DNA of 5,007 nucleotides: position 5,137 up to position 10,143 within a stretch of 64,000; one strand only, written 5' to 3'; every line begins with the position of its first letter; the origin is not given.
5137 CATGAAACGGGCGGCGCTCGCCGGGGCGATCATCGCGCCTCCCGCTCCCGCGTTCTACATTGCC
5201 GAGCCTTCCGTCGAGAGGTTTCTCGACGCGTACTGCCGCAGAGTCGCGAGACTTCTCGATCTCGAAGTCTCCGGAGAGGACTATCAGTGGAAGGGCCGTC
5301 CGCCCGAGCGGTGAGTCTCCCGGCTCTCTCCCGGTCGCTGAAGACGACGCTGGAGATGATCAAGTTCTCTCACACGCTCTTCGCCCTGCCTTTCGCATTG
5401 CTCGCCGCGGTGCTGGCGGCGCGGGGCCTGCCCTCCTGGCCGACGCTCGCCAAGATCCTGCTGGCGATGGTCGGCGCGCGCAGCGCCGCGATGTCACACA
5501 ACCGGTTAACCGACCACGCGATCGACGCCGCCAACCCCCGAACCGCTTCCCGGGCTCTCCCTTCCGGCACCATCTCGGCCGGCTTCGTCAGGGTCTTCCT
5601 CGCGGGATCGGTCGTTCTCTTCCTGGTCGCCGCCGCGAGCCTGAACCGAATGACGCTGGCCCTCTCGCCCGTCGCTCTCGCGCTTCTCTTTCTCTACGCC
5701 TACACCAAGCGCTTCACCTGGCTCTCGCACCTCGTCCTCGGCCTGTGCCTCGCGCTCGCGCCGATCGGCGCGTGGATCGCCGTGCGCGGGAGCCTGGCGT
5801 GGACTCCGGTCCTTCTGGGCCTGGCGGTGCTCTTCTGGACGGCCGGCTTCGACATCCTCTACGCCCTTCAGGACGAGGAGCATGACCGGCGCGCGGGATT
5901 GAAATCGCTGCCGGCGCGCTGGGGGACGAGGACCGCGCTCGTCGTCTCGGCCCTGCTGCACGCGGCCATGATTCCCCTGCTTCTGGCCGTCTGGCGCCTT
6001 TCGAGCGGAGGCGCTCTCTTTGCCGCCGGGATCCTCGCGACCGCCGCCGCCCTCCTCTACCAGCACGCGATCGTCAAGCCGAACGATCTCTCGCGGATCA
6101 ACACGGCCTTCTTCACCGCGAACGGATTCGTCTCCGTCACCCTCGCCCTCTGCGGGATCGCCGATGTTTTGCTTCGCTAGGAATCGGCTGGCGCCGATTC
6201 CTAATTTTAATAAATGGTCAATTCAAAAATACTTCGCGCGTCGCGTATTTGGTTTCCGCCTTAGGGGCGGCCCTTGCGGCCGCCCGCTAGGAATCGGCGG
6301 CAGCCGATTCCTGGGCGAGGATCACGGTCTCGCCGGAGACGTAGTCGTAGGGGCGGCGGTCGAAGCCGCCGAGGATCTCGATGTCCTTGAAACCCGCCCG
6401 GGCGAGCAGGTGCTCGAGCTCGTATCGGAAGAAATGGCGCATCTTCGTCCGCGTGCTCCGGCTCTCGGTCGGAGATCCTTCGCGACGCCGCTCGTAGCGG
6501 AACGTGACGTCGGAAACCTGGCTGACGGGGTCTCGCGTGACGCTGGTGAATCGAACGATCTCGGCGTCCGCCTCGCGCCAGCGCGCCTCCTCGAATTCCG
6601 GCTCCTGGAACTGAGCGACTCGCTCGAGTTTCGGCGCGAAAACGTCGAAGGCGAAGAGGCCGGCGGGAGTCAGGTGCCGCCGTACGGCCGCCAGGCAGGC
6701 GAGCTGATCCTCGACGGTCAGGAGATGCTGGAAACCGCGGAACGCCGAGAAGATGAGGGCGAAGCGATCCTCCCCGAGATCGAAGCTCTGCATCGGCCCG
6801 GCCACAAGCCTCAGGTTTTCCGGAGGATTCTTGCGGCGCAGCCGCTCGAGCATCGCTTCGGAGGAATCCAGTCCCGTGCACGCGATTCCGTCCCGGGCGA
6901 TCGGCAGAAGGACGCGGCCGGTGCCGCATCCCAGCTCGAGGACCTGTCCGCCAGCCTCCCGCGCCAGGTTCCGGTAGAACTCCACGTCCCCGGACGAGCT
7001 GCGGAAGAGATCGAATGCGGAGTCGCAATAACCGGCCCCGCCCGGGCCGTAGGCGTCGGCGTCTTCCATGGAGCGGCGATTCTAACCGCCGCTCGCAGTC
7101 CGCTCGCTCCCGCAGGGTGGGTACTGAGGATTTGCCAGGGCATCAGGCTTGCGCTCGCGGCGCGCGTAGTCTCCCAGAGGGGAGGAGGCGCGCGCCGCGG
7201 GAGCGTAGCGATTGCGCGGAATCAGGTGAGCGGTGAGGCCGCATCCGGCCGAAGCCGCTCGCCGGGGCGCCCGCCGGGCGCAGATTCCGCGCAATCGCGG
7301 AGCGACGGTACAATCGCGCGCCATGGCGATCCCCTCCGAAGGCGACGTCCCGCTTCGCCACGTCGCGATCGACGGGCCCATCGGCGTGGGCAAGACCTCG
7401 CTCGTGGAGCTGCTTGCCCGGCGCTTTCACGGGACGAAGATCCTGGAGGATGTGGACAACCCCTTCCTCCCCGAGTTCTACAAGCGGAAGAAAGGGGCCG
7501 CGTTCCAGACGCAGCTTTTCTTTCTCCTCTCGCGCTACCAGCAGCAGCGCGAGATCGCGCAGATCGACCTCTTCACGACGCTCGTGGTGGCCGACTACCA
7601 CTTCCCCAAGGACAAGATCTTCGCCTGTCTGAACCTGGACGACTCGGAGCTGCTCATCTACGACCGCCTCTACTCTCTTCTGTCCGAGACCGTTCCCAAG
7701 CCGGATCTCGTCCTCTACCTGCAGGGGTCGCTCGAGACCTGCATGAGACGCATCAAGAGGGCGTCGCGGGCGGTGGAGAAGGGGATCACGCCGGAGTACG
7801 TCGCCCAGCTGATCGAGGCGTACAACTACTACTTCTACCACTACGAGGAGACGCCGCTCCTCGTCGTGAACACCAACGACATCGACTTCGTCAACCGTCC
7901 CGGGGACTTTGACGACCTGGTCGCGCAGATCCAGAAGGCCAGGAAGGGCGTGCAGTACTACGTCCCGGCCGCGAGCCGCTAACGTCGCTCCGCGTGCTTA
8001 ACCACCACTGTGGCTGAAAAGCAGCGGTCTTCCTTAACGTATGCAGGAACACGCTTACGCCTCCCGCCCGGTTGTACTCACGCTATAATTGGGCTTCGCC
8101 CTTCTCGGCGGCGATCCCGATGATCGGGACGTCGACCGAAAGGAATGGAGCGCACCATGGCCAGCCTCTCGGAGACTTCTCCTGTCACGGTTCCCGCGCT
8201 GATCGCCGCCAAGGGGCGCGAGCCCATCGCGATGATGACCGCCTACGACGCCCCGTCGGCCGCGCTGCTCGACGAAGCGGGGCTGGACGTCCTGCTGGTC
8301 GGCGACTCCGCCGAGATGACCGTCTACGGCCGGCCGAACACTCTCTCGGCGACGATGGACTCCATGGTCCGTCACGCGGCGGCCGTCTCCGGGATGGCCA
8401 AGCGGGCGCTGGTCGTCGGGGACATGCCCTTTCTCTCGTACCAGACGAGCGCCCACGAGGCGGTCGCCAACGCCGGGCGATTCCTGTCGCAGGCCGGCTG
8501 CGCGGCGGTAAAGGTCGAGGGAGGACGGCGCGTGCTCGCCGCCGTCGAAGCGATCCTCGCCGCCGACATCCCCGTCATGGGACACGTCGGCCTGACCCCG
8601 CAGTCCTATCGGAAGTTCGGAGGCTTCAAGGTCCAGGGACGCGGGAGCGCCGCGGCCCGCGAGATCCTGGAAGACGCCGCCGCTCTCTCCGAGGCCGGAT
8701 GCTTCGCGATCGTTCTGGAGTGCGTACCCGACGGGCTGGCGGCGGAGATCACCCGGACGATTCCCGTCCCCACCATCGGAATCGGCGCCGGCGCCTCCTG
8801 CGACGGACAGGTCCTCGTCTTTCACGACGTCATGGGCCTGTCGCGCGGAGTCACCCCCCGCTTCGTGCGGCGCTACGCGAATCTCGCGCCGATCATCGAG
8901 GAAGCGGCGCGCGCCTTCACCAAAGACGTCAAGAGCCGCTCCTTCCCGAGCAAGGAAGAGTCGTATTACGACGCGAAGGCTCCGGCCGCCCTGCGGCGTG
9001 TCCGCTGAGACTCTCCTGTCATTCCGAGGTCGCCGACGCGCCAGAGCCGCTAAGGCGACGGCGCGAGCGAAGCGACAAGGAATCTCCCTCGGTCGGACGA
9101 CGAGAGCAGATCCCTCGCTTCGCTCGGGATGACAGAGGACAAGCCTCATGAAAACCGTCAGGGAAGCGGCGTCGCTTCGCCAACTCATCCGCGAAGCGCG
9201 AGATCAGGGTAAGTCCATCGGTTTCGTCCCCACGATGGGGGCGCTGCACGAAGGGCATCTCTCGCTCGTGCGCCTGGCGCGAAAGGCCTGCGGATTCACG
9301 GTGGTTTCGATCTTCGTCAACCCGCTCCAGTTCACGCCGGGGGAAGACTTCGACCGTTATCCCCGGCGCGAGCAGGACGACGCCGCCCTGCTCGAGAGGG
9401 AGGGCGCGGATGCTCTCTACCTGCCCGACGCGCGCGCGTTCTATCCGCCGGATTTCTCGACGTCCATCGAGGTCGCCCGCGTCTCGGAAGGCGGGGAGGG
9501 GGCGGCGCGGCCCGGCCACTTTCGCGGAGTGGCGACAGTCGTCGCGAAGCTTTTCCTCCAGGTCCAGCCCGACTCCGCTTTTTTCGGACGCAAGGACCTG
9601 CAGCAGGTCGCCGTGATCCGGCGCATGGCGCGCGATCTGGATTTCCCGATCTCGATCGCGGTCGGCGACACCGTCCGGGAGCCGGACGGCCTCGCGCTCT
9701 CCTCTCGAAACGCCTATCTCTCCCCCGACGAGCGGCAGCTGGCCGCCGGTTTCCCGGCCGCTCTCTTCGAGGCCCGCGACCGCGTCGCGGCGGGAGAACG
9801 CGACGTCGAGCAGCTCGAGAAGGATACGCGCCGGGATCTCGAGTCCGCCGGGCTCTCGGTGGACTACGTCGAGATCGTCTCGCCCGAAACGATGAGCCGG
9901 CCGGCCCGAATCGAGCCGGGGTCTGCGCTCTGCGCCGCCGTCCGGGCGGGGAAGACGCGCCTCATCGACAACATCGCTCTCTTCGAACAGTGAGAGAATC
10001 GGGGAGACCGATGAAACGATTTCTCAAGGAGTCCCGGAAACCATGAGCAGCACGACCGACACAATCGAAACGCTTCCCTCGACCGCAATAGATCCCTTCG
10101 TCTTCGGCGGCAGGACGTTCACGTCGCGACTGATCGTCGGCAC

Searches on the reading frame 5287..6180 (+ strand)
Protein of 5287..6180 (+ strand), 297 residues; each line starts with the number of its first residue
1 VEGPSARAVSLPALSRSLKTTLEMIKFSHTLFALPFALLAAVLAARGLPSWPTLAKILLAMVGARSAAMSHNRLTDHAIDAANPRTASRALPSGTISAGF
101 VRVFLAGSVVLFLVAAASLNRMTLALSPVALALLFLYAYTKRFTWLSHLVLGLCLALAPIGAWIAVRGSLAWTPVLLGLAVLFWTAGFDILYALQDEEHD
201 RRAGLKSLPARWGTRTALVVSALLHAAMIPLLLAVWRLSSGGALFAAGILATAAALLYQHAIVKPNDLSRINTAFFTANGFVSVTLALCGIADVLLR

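Call 56: search_protein_families(library=pfam, proteins=[window:5287-6180:+], max_evalue=0.001)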
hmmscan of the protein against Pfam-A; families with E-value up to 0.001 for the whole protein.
window:5287-6180:+ (297 aa): 1 family
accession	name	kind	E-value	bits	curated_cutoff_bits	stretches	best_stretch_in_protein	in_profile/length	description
PF01040.23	UbiA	-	2e-56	191.5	34.2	1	33-279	1-249/250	UbiA prenyltransferase family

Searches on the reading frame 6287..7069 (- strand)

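Call 56: search_protein_families(library=pfam, proteins=[window:6287-7069:-], max_evalue=0.001)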
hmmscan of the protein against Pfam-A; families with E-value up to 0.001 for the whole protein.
window:6287-7069:- (260 aa): 5 families
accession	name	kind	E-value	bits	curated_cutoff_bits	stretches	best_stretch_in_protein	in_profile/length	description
PF13649.12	Methyltransf_25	-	5.3e-19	69.2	27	1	43-137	1-97/97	Methyltransferase domain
PF08241.18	Methyltransf_11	-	1.8e-14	54.6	21.2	1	44-141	1-95/95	Methyltransferase domain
PF13489.12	Methyltransf_23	-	4.9e-12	46.3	27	1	37-231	20-163/164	Methyltransferase domain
PF08242.18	Methyltransf_12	-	1.5e-11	45.3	30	1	44-139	1-98/98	Methyltransferase domain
PF13847.12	Methyltransf_31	-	1.5e-10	41.3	27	1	39-145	3-113/145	Methyltransferase domain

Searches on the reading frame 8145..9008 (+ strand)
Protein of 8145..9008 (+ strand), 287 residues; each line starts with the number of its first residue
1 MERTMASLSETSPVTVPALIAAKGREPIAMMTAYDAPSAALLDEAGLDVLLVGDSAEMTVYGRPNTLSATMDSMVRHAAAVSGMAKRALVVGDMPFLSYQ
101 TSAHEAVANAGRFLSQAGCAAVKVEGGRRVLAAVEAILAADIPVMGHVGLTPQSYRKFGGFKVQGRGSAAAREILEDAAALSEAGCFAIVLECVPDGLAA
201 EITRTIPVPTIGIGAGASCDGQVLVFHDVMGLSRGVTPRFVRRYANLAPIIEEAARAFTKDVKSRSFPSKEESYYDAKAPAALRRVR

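Call 56: search_protein_families(library=pfam, proteins=[window:8145-9008:+], max_evalue=0.001)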
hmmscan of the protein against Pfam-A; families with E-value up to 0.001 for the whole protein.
window:8145-9008:+ (287 aa): 3 families
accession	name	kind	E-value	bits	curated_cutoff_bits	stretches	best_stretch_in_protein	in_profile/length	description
PF02548.21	Pantoate_transf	-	2e-107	358.9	28.7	1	14-269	2-258/259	Ketopantoate hydroxymethyltransferase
PF13714.12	PEP_mutase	-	6.9e-06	26.2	31.5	1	24-127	7-107/240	Phosphoenolpyruvate phosphomutase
PF01177.27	Asp_Glu_race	-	0.00055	20.2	31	1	167-215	49-98/211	Asp/Glu/Hydantoin racemase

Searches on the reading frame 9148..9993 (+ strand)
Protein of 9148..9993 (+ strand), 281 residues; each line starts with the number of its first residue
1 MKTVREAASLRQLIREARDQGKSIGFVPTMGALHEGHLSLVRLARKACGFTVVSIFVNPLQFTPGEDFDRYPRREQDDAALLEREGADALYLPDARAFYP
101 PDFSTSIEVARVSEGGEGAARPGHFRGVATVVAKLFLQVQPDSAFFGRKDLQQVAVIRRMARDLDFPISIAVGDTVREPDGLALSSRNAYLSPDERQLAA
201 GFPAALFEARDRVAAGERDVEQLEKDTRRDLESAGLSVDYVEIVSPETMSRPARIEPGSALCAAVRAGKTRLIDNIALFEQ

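Call 56: search_protein_families(library=pfam, proteins=[window:9148-9993:+], max_evalue=0.001)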
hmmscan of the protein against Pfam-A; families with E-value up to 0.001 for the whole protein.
window:9148-9993:+ (281 aa): 1 family
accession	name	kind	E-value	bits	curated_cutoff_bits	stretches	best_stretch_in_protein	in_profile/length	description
PF02569.21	Pantoate_ligase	-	6.6e-101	337.4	20.7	1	3-276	2-267/268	Pantoate-beta-alanine ligase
